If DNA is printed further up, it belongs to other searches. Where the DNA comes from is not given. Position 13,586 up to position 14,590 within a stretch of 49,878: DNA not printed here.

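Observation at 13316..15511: Orphan Cas6/Cmx6-like protein in a TauD-dioxygenase operon, divergent from dsrA and followed by a Cys-less DsrC paralog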

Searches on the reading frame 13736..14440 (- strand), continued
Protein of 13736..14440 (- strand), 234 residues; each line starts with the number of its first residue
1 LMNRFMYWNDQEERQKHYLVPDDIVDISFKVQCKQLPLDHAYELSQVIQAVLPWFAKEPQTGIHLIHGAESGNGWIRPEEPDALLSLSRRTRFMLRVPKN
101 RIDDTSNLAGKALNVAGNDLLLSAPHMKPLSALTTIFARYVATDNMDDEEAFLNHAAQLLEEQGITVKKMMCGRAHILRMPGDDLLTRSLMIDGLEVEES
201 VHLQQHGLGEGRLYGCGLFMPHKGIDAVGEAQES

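Call 26: find_encoding_contigs(protein=P0258, flank=10000, max_places=2)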
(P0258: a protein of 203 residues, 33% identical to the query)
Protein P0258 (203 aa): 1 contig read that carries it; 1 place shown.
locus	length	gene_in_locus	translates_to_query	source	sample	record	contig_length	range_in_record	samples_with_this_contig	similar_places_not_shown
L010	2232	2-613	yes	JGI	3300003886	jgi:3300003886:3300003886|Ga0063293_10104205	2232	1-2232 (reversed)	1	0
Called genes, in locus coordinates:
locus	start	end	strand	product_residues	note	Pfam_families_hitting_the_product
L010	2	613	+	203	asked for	PF09559:Cas6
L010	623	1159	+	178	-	-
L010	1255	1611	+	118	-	PF13744:HTH_37 (weak), PF01381:HTH_3, PF12844:HTH_19 (weak)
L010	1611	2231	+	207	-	?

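Call 27: find_encoding_contigs(protein=P0028, flank=10000, max_places=2)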
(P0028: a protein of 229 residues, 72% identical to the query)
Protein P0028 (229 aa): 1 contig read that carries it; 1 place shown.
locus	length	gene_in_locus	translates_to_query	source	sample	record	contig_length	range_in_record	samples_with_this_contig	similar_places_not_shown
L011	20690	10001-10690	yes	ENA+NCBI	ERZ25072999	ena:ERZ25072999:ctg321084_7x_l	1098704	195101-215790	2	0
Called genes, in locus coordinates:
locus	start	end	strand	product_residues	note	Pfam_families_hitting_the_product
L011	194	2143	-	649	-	PF14691:Fer4_20, PF07992:Pyr_redox_2, PF13450:NAD_binding_8, PF07992:Pyr_redox_2, PF12838:Fer4_7, PF14697:Fer4_21 (weak), PF13187:Fer4_9 (weak), PF00037:Fer4 (weak), +3 more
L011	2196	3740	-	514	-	PF13187:Fer4_9 (faint), PF13183:Fer4_8, PF13237:Fer4_10 (faint), PF13534:Fer4_17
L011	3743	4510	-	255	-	PF02665:Nitrate_red_gam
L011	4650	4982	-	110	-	PF04358:DsrC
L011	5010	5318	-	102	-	PF04077:DsrH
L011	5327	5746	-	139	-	PF02635:DsrE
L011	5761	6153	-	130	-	PF02635:DsrE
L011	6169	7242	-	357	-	PF03460:NIR_SIR_ferr, PF01077:NIR_SIR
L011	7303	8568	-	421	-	PF03460:NIR_SIR_ferr, PF01077:NIR_SIR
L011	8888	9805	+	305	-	PF02668:TauD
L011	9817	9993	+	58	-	-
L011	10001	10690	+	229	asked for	PF09559:Cas6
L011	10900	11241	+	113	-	PF04358:DsrC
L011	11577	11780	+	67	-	-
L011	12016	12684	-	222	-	PF13640:2OG-FeII_Oxy_3, PF18331:PKHD_C (weak)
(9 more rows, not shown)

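Call 37: find_related_loci(query=A3, collection=metagenome_contigs, flank=8000)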
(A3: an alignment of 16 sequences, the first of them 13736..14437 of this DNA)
Query A3 (233 aa) in metagenome_contigs; peptide patterns used: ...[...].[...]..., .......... (x = any residue, [..] = any of these).
600 stretches matched a pattern (row limit reached: there are more); 482 encode a relative of the query (tblastn E <= 1e-3); the best 80 are kept; 80 distinct loci.
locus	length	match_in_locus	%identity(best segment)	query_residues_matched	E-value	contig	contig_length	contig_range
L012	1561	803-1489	69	5-233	2e-119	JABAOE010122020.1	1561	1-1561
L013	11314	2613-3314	71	4-233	4e-111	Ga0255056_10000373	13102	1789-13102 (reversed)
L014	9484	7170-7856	58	4-232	4e-88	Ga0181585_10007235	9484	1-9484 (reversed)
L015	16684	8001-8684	58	5-232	2e-86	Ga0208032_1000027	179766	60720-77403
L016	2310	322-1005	57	5-232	6e-89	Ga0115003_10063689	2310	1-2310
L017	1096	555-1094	68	5-180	7e-90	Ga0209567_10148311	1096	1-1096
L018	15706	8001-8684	53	4-232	9e-83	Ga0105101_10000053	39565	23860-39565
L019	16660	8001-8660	57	5-224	5e-80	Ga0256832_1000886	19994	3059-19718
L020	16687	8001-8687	51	4-232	1e-78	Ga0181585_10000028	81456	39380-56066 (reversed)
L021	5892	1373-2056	50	5-232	7e-78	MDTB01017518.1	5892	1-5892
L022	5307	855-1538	50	5-232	2e-77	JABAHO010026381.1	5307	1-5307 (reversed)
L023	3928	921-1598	52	2-227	4e-77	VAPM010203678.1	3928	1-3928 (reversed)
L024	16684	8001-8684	52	5-232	1e-76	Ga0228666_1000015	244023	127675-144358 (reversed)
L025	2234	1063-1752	52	5-230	2e-78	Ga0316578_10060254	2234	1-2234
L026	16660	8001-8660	52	4-224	3e-76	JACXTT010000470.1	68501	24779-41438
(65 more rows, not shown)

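Call 40: predict_structure(alignment_id=A1)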
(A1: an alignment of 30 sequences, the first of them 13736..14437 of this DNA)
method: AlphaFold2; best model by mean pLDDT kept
length: 233 residues; sequences in the alignment: 30
mean_pLDDT: 83.1   pTM: 0.81
mean pLDDT of the five models: 83.1, 81.1, 81.0, 75.6, 73.8
residues with pLDDT >= 90: 133; 70-90: 60; 50-70: 8; < 50: 32
segments of 3 or more residues with pLDDT < 50: 1-14, 68-75, 225-233
pLDDT, mean of each block of 10 residues (from residue 1): 39 64 95 89 96 93 71 50 83 95 96 94 95 91 89 95 91 85 89 93 93 91 51 32
secondary structure, 60 per line:
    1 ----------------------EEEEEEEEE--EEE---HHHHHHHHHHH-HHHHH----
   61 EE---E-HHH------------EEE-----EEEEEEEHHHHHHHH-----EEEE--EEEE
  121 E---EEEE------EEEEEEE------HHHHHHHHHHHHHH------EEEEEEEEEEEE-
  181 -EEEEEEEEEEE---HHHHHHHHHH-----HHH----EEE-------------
elements in order: E23-31 E34-36 H40-50 H52-56 E83-85 E91-97 H98-105 E111-114 E117-121 E125-128 E135-141 H148-161 E168-179 E182-192 H196-205 E218-220

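Call 44: fold_search(model_id=the predicted structure, library=pdb)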
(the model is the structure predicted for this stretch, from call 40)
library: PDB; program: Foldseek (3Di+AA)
matches with E <= 10: 1021; with E <= 0.001: 40
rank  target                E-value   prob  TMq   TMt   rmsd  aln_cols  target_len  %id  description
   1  8fcj_B                4.4e-16  1.00  0.73  0.78   3.0       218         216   23  Cryo-EM structure of Cascade-DNA (P23) complex in type I-B CAST system (released 2023-08-09)
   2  8fcu_B                5.0e-16  1.00  0.74  0.80   2.7       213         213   24  Cryo-EM structure of Cascade-DNA-TniQ-TnsC complex in type I-B CAST system (released 2023-08-09)
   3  5yi6_A                6.4e-10  1.00  0.58  0.56   6.1       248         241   13  CRISPR associated protein Cas6 (released 2018-09-12)
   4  5yi6_D                2.9e-09  1.00  0.61  0.59   5.6       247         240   12  CRISPR associated protein Cas6 (released 2018-09-12)
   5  5yi6_B                7.1e-09  1.00  0.59  0.58   5.7       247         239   12  CRISPR associated protein Cas6 (released 2018-09-12)
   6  3pkm_A                7.1e-08  1.00  0.55  0.56   5.8       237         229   12  Crystal structure of Cas6 with its substrate RNA (released 2011-03-09)
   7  3pkm_X                9.6e-08  1.00  0.59  0.59   5.4       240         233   12  Crystal structure of Cas6 with its substrate RNA (released 2011-03-09)
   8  3qjj_A                1.7e-07  1.00  0.59  0.56   5.2       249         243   15  One RAMP protein binding different RNA substrates (released 2012-02-08)
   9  3qjj_B                2.7e-07  1.00  0.58  0.56   5.6       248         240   15  One RAMP protein binding different RNA substrates (released 2012-02-08)
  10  3i4h                  3.8e-07  1.00  0.57  0.57   5.5       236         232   11  Crystal structure of Cas6 in Pyrococcus furiosus (released 2009-09-22)
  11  3ufc                  1.1e-06  1.00  0.55  0.53   5.8       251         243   13  Characterization of a Cas6-related gene from Pyrococcus furiosus (released 2012-03-21)
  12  2y8w_A                1.8e-06  1.00  0.46  0.49   7.7       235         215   11  Structure of CRISPR endoribonuclease Cse3 bound to 20 nt RNA (released 2011-05-18)
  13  2y8y_A                2.7e-06  1.00  0.50  0.57   5.4       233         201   11  Structure B of CRISPR endoribonuclease Cse3 bound to 19 nt RNA (released 2011-05-18)
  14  2y9h_M                4.6e-06  1.00  0.46  0.54   5.7       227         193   12  Structure A of CRISPR endoribonuclease Cse3 bound to 19 nt RNA (released 2011-05-18)
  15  3qrq_A                7.0e-06  1.00  0.51  0.57   5.2       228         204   10  Structure of Thermus Thermophilus Cse3 bound to an RNA representing a pre-cleavage complex (released 2011-05-25)
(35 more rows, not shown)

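Call 45: list_cluster_members(proteins=[P0121, P0124, P0128, P0131, P0135, P0140, P0146, P0154, P0159, P0163])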
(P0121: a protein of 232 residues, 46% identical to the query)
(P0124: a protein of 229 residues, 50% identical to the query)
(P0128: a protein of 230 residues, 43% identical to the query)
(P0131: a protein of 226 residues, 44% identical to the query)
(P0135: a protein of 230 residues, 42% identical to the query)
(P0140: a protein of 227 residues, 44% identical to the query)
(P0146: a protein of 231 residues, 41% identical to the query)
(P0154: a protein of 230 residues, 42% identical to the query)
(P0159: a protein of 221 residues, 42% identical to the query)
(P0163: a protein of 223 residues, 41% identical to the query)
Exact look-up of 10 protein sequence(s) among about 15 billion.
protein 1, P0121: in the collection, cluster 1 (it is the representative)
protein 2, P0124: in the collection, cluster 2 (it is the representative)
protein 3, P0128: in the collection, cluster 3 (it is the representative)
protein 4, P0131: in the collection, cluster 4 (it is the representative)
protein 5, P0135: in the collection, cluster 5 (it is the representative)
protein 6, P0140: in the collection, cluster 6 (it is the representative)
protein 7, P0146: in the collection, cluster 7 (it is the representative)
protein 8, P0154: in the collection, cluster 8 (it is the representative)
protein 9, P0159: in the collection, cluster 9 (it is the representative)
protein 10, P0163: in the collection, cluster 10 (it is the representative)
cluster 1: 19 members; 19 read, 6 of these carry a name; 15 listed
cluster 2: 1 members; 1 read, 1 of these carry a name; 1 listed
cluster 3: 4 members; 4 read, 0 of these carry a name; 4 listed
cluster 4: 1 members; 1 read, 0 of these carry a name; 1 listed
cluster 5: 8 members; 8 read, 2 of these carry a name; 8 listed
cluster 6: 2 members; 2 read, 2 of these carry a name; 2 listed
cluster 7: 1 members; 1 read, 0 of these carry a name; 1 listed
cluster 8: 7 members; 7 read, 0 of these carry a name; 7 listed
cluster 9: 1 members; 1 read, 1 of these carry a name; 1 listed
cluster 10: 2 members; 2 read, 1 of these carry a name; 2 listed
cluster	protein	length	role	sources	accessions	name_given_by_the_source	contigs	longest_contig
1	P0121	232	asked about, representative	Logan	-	-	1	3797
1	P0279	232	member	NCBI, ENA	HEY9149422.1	MAG TPA: type I-MYXAN CRISPR-associated protein Cas6/Cmx6 [Gammaproteobacteria bacterium]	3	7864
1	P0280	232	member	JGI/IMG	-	CRISPR-associated protein Cas6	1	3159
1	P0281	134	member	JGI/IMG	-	CRISPR-associated protein Cas6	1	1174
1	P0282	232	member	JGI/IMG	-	CRISPR-associated protein Cas6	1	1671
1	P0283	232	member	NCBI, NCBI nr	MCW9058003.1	MAG: type I-MYXAN CRISPR-associated protein Cas6/Cmx6 [Gammaproteobacteria bacterium] | type I-MYXAN CRISPR-associated protein Cas6/Cmx6 [Gammaproteobacteria bacterium]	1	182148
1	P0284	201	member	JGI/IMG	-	CRISPR-associated protein Cas6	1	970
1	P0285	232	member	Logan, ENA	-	-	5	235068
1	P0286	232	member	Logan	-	-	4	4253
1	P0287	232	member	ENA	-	-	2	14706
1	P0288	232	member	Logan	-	-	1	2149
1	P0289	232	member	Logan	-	-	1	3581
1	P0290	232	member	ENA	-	-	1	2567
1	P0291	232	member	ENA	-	-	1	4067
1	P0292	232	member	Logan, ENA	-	-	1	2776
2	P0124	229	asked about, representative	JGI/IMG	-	CRISPR-associated protein Cas6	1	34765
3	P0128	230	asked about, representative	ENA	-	-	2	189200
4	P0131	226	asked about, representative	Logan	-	-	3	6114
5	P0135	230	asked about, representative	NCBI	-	-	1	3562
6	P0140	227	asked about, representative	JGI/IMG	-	CRISPR-associated protein Cas6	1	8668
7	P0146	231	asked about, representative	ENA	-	-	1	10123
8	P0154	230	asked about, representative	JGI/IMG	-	-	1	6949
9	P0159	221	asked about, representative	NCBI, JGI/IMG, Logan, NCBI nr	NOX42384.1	MAG: type I-MYXAN CRISPR-associated protein Cas6/Cmx6 [Gammaproteobacteria bacterium] | type I-MYXAN CRISPR-associated protein Cas6/Cmx6 [Gammaproteobacteria bacterium]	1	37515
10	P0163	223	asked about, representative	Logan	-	-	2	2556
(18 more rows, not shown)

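Call 46: list_cluster_members(proteins=[P0205, P0222, P0235, P0251, P0258, P0263, P0267, P0245, P0192, P0175])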
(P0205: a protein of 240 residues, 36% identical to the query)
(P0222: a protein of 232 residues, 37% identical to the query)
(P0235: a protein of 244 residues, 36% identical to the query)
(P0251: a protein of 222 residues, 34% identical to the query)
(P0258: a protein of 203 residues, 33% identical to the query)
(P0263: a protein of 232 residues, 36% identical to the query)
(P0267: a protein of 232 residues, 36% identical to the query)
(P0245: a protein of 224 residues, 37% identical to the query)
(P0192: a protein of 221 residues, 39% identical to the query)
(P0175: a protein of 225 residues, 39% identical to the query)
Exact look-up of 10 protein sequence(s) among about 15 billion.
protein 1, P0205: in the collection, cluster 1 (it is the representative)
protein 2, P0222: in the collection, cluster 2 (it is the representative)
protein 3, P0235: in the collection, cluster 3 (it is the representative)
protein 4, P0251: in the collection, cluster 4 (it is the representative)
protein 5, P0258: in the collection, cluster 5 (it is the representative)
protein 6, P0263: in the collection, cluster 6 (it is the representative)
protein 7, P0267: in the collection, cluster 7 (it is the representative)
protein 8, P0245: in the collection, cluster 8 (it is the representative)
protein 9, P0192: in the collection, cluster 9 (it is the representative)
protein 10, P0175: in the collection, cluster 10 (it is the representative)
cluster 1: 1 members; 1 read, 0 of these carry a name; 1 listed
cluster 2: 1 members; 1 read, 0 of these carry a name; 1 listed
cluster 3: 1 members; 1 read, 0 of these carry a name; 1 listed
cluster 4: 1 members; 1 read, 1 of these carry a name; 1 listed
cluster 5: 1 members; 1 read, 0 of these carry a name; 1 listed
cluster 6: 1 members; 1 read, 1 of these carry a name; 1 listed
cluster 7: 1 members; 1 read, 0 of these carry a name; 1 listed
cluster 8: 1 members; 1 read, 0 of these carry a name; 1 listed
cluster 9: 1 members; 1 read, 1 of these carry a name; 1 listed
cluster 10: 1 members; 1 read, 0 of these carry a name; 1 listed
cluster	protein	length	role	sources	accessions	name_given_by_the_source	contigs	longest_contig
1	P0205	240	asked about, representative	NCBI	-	-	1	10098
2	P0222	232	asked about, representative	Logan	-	-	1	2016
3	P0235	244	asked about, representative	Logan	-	-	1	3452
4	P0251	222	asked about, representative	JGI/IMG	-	CRISPR-associated protein Cas6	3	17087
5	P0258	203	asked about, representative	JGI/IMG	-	-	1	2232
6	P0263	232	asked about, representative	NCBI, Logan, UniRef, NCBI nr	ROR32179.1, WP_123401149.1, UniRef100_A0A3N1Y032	type I-MYXAN CRISPR-associated protein Cas6/Cmx6 [Inmirania thermothiophila] | CRISPR-associated protein Cas6 n=1 Tax=Inmirania thermothiophila TaxID=1750597 ...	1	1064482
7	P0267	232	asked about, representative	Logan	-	-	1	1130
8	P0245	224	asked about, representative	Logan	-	-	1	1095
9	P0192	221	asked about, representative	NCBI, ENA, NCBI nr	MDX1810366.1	MAG: type I-MYXAN CRISPR-associated protein Cas6/Cmx6 [Gammaproteobacteria bacterium] | type I-MYXAN CRISPR-associated protein Cas6/Cmx6 [Gammaproteobacteria bacterium]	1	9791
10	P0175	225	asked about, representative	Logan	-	-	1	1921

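Call 47: find_encoding_contigs(protein=P0263, flank=8000, max_places=1)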
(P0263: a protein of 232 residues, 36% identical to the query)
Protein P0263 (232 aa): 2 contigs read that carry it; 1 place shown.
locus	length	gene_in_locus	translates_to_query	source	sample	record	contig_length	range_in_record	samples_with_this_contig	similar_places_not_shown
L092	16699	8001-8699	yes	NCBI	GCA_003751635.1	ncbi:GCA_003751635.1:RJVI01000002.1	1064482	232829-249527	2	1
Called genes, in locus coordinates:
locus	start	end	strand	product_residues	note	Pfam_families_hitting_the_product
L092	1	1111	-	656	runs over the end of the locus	PF14691:Fer4_20, PF01266:DAO (weak), PF07992:Pyr_redox_2, PF12831:FAD_oxidored (weak), PF13450:NAD_binding_8, PF14697:Fer4_21 (weak), PF12838:Fer4_7, PF13187:Fer4_9 (weak), +5 more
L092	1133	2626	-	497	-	PF13187:Fer4_9 (faint), PF13183:Fer4_8, PF13237:Fer4_10 (faint), PF13534:Fer4_17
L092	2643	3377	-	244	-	PF02665:Nitrate_red_gam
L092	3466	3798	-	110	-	PF04358:DsrC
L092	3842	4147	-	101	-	PF04077:DsrH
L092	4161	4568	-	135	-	PF02635:DsrE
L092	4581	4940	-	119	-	PF02635:DsrE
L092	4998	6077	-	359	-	PF03460:NIR_SIR_ferr, PF01077:NIR_SIR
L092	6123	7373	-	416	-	PF03460:NIR_SIR_ferr, PF01077:NIR_SIR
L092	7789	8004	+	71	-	PF22295:DUF6967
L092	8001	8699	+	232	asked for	PF09559:Cas6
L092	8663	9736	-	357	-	PF21739:DUF6866_N, PF21740:DUF6866_C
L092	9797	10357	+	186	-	-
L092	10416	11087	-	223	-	PF01027:Bax1-I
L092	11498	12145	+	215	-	PF00072:Response_reg, PF13551:HTH_29 (faint), PF13384:HTH_23 (faint), PF00196:GerE, PF08281:Sigma70_r4_2 (weak)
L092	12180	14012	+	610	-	PF01541:GIY-YIG, PF27096:UvrC_M, PF02151:UVR, PF22920:UvrC_RNaseH, PF08459:UvrC_RNaseH_dom, PF14520:HHH_5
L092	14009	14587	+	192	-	PF01066:CDP-OH_P_transf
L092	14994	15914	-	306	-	PF00892:EamA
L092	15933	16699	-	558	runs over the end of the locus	PF02776:TPP_enzyme_N, PF00205:TPP_enzyme_M, PF02775:TPP_enzyme_C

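Call 48: find_encoding_contigs(protein=P0251, flank=8000, max_places=1)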
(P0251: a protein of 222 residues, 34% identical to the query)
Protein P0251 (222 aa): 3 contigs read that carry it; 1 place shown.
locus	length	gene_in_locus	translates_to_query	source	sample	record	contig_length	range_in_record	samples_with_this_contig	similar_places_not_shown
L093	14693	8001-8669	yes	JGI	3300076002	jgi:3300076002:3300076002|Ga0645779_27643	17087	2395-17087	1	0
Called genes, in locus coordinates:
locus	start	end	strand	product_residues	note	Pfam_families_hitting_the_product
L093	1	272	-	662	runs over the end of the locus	PF14691:Fer4_20, PF01266:DAO (weak), PF07992:Pyr_redox_2, PF12831:FAD_oxidored, PF13450:NAD_binding_8, PF14697:Fer4_21 (weak), PF12838:Fer4_7, PF00037:Fer4 (weak), +3 more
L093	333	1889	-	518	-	PF13187:Fer4_9 (faint), PF13183:Fer4_8, PF13237:Fer4_10 (faint), PF13534:Fer4_17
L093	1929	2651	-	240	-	PF02665:Nitrate_red_gam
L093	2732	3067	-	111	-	PF04358:DsrC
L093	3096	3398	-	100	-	PF04077:DsrH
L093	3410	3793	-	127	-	PF02635:DsrE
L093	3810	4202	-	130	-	PF02635:DsrE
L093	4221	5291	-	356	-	PF03460:NIR_SIR_ferr, PF01077:NIR_SIR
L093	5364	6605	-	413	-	PF03460:NIR_SIR_ferr, PF01077:NIR_SIR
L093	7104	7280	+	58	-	-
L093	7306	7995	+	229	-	-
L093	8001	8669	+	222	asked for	PF09559:Cas6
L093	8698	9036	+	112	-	PF04358:DsrC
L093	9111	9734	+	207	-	-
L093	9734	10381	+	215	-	PF02223:Thymidylate_kin, PF13521:AAA_28 (weak)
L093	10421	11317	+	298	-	PF13177:DNA_pol3_delta2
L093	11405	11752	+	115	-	PF07238:PilZ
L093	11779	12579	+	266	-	PF01026:TatD_DNase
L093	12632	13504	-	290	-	PF17284:Spermine_synt_N, PF01564:Spermine_synth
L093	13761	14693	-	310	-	?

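Call 49: find_encoding_contigs(protein=P0205, flank=8000, max_places=1)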
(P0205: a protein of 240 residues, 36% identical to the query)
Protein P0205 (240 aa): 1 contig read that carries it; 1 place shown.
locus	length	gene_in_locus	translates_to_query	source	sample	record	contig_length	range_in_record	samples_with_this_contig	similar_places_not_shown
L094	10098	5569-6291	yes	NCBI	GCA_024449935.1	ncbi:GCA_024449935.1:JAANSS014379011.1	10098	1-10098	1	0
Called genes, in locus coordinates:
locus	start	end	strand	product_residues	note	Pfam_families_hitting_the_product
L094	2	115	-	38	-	?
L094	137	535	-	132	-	PF02635:DsrE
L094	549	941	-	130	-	PF02635:DsrE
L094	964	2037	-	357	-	PF03460:NIR_SIR_ferr, PF01077:NIR_SIR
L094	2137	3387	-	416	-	PF03460:NIR_SIR_ferr (weak), PF01077:NIR_SIR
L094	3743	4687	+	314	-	PF02668:TauD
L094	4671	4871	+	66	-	-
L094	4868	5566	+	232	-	-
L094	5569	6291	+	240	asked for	PF09559:Cas6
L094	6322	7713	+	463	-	PF04055:Radical_SAM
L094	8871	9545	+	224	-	-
